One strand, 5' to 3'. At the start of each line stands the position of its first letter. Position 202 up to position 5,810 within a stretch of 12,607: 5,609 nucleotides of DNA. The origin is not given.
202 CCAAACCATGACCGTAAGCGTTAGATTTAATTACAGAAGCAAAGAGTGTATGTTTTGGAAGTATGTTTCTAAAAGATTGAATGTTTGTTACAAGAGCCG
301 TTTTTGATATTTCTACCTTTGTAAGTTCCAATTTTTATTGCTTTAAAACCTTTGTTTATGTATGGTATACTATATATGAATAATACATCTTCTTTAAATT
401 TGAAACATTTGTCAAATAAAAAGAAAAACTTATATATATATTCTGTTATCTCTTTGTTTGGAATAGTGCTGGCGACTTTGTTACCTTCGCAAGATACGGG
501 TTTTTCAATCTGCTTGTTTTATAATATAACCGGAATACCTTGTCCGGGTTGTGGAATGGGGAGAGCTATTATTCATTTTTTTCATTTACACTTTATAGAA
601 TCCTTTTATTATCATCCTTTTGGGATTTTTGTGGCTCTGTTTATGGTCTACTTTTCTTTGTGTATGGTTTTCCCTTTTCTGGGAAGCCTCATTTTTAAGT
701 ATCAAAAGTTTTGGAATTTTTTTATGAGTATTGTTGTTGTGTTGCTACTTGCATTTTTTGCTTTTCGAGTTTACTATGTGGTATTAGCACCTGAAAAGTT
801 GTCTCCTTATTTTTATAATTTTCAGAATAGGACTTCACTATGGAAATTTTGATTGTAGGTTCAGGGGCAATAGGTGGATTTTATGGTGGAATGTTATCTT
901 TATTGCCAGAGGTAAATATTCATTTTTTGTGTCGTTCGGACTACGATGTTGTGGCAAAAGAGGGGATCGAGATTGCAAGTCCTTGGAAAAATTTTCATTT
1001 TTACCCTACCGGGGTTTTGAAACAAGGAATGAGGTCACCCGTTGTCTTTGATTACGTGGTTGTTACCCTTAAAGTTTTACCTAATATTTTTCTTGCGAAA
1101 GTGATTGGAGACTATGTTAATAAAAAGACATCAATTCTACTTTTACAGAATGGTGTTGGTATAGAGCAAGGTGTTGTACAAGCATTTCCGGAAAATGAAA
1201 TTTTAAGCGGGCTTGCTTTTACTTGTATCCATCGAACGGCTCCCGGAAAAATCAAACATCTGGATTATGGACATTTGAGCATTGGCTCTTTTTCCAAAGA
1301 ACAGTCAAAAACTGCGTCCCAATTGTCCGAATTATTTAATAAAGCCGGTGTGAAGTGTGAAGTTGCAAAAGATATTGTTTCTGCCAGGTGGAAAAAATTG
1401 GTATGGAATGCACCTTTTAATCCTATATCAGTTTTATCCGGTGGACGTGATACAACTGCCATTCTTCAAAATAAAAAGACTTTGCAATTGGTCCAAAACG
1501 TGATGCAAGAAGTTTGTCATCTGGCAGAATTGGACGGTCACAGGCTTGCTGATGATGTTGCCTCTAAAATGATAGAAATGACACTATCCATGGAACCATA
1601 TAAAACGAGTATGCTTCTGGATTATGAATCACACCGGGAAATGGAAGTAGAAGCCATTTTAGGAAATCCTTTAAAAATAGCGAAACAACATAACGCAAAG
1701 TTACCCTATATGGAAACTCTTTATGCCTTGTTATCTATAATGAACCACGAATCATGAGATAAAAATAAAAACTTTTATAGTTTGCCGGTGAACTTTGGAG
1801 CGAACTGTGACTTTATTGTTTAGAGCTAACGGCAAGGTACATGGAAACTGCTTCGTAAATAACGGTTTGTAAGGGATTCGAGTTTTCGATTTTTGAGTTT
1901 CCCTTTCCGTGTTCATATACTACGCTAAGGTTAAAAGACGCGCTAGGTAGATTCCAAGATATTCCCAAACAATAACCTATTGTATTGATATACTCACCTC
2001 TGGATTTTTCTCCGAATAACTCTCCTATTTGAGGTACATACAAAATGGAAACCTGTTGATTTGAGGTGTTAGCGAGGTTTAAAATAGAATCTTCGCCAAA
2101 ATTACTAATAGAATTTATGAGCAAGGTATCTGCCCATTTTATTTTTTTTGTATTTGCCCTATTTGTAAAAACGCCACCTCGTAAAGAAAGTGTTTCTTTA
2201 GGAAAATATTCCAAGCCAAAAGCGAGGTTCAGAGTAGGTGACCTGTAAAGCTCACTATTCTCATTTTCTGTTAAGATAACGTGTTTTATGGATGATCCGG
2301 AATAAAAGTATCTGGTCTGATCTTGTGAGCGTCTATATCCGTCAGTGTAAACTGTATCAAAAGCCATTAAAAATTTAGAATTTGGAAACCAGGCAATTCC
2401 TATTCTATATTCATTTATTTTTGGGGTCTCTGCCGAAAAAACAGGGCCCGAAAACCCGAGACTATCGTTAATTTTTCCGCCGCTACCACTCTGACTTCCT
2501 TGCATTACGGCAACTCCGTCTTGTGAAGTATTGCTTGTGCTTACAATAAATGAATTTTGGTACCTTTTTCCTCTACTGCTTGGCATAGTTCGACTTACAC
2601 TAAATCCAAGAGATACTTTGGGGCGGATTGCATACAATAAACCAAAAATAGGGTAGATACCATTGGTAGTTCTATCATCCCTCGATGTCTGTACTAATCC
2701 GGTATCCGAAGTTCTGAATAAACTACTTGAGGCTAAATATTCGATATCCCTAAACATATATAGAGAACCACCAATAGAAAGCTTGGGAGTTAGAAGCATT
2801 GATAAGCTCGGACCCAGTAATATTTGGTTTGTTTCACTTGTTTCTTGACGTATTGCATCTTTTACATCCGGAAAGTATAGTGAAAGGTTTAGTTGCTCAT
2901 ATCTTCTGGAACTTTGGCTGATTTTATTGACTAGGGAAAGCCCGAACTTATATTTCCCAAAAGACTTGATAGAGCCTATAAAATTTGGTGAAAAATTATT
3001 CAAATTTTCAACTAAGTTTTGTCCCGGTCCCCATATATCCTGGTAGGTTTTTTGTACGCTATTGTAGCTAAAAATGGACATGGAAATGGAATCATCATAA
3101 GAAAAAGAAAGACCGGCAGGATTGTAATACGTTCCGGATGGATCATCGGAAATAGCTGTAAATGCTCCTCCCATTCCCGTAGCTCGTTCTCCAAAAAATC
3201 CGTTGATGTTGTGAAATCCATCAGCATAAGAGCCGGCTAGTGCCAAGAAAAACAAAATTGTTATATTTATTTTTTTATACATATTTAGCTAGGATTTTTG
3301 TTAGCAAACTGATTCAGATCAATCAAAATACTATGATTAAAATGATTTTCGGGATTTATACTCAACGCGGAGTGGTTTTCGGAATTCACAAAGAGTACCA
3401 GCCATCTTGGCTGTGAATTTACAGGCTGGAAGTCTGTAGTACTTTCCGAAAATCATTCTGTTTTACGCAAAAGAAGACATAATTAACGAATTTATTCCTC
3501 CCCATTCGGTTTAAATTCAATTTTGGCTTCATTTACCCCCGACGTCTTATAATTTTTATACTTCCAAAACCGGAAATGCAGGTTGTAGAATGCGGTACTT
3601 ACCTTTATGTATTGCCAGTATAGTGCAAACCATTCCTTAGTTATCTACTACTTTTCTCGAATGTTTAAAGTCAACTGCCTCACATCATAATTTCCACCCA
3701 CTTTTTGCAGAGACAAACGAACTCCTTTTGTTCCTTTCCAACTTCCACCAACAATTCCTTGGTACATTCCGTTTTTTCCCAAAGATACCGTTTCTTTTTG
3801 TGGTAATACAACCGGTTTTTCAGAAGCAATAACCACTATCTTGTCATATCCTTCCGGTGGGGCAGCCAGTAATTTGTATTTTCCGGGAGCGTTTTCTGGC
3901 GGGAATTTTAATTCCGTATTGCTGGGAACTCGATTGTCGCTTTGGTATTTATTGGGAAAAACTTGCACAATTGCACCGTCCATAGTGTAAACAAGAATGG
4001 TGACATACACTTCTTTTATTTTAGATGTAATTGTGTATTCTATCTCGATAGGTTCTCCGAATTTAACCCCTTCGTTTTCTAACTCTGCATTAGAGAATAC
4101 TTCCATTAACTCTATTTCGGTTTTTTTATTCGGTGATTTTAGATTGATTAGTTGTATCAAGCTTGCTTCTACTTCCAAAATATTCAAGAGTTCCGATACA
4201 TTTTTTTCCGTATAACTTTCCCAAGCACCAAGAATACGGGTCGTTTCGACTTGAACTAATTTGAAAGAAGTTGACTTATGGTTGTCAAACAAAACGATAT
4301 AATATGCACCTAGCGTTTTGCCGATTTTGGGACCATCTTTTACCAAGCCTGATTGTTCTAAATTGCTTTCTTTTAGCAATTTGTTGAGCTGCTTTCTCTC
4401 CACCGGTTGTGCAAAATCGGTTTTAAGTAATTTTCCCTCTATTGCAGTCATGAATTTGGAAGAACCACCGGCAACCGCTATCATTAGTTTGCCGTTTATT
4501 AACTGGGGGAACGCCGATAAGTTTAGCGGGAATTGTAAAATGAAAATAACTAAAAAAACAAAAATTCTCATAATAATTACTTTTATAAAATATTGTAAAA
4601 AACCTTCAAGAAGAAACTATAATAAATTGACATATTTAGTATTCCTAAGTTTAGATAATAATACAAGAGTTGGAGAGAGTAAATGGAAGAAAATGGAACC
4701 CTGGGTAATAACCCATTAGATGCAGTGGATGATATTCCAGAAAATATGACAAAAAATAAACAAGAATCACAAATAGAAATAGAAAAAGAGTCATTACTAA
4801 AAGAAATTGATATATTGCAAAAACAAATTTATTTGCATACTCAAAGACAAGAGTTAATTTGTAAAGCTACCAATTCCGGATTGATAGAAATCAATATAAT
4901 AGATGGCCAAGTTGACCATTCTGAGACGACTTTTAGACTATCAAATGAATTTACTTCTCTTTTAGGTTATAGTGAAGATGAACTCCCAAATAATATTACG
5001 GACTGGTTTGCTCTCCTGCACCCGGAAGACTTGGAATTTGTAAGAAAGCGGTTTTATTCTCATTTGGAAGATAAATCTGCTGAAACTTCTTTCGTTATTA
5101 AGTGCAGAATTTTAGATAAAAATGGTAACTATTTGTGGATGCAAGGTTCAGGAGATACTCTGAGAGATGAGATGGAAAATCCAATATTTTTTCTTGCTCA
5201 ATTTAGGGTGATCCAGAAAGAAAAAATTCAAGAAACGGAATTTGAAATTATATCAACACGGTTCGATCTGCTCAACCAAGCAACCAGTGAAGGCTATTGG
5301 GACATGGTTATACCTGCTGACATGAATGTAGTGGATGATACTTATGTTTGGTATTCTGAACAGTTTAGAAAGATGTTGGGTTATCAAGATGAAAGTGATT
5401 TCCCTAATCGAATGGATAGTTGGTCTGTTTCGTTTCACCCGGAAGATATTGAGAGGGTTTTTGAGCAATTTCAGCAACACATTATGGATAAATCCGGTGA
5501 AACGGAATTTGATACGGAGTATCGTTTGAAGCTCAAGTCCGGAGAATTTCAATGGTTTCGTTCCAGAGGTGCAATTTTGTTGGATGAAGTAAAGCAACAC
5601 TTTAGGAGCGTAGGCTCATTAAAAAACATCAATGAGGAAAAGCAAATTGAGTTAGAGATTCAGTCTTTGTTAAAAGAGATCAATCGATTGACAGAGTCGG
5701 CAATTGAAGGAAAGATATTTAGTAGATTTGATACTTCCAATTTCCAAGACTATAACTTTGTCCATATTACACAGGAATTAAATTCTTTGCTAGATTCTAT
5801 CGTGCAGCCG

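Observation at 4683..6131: PAS-PAS-HAMP-like cytoplasmic sensor with no output domain and an internal coiled-coil-plus-PAS duplication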

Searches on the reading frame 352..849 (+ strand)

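Call 7: search_protein_families(library=pfam, proteins=[window:352-849:+], max_evalue=0.001)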
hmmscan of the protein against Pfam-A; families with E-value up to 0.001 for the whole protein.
window:352-849:+ (166 aa): 1 family
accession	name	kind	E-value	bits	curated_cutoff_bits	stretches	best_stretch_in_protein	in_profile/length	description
PF10825.13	DUF2752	-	8e-20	71.1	27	1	54-101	1-48/49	Protein of unknown function (DUF2752)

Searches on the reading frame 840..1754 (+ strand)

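Call 7: search_protein_families(library=pfam, proteins=[window:840-1754:+], max_evalue=0.001)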
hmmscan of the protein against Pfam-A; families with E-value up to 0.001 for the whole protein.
window:840-1754:+ (305 aa): 2 families
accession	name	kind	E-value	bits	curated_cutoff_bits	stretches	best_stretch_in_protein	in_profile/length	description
PF02558.23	ApbA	-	1.4e-31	109.6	22.2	1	3-152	1-149/150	Ketopantoate reductase PanE/ApbA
PF08546.17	ApbA_C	-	3.6e-31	108.5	22.7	1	178-300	1-123/125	Ketopantoate reductase PanE/ApbA C terminal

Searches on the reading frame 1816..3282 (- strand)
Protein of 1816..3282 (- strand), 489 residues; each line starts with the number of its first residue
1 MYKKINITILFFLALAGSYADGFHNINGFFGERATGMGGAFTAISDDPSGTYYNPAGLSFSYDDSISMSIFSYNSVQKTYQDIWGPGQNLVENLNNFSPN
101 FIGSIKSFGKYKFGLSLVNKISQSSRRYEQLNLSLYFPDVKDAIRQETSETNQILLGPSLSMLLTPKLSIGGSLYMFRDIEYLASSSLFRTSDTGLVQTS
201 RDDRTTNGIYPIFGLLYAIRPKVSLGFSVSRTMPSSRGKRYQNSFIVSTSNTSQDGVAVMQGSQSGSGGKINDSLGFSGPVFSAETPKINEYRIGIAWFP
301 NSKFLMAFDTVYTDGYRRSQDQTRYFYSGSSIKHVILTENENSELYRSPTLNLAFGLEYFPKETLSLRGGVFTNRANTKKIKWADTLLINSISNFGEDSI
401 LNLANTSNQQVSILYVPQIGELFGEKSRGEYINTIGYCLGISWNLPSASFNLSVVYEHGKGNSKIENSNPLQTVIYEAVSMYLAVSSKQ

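Call 7: search_protein_families(library=pfam, proteins=[window:1816-3282:-], max_evalue=0.001)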
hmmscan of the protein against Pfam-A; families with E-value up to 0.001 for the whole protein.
window:1816-3282:- (489 aa): 0 families

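Call 57: search_protein_families(library=padloc, proteins=[window:1816-3282:-], max_evalue=0.01)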
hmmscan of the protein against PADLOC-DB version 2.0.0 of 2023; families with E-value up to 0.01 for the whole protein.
window:1816-3282:- (489 aa): 0 families
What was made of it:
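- Tried and rejected: PADLOC defence models gave no hit (call 57).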

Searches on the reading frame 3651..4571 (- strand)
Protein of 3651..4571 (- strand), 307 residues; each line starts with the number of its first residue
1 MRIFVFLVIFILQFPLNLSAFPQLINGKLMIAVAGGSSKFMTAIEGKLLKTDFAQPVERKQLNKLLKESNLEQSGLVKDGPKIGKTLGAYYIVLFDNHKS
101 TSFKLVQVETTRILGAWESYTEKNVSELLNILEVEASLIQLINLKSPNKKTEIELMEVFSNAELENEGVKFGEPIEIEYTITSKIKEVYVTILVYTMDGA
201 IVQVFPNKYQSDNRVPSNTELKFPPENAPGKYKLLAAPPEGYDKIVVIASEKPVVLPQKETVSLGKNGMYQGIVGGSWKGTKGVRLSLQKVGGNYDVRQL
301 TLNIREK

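Call 7: search_protein_families(library=pfam, proteins=[window:3651-4571:-], max_evalue=0.001)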
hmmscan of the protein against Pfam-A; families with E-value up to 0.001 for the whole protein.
window:3651-4571:- (307 aa): 3 families
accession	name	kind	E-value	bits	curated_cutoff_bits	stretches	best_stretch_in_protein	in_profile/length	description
PF14326.11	DUF4384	-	3.8e-16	59.4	27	1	170-253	3-81/81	Domain of unknown function (DUF4384)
PF03783.19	CsgG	-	0.00032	20.5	20.8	0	47-93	47-94/210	Curli production assembly/transport component CsgG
PF16369.11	GH43_C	-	0.00096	20.1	23.4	0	219-288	10-64/100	C-terminal lipocalin-like domain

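Call 57: search_protein_families(library=padloc, proteins=[window:3651-4571:-], max_evalue=0.01)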
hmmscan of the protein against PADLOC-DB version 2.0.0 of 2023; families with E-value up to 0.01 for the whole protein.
window:3651-4571:- (307 aa): 0 families

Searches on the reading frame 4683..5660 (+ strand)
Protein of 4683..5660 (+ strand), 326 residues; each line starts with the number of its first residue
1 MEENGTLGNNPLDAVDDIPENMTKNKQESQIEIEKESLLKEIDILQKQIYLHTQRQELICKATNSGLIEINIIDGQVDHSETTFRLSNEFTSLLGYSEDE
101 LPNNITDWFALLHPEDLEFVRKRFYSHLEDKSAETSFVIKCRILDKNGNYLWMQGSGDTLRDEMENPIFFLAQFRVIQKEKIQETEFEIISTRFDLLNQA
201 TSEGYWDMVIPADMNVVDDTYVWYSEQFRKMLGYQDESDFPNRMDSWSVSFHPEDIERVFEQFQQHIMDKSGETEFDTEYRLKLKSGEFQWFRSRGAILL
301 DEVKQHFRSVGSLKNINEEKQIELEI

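Call 27: search_solved_structures(query=window:4683-5660:+, max_evalue=0.001, show_alignments=2)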
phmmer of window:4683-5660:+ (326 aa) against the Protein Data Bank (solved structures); distinct sequences matched with E-value up to 0.001: 2.
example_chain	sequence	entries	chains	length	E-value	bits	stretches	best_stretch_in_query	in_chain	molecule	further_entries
3mr0_A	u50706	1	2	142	2e-14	56.8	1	193-322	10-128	Sensory box histidine kinase/response regulator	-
8js5_A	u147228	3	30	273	0.00012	24.6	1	224-323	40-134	Sensor protein FixL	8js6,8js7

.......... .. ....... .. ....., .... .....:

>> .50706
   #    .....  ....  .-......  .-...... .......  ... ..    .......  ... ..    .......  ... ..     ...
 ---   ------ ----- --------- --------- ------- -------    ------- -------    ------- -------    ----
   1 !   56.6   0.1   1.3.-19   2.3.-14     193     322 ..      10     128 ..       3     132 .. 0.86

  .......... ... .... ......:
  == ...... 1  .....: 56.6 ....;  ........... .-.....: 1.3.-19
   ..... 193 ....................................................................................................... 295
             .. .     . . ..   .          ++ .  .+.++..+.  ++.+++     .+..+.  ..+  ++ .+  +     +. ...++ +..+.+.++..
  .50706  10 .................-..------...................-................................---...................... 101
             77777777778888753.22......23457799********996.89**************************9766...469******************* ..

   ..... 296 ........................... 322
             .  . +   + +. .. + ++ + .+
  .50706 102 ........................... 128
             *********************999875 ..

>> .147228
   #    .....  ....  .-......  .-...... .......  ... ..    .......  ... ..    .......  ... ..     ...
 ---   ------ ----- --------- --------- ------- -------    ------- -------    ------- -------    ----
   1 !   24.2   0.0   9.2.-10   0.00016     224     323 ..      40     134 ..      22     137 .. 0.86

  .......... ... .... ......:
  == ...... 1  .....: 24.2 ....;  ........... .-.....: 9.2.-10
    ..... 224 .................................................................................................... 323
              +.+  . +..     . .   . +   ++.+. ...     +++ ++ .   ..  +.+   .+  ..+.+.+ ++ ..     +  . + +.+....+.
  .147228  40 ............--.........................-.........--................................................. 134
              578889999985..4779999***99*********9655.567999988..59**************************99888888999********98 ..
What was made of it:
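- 5283..5627 (+): PAS2 (PAS_3 type), aa 201-315; the most conserved part (90% identity to the orthologue). PDB 3mr0 at E 2e-14 (call 27).
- On Aer2 aerotaxis transducer: The closest solved PAS is 3mr0, and the FixL match is weak (call 27).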
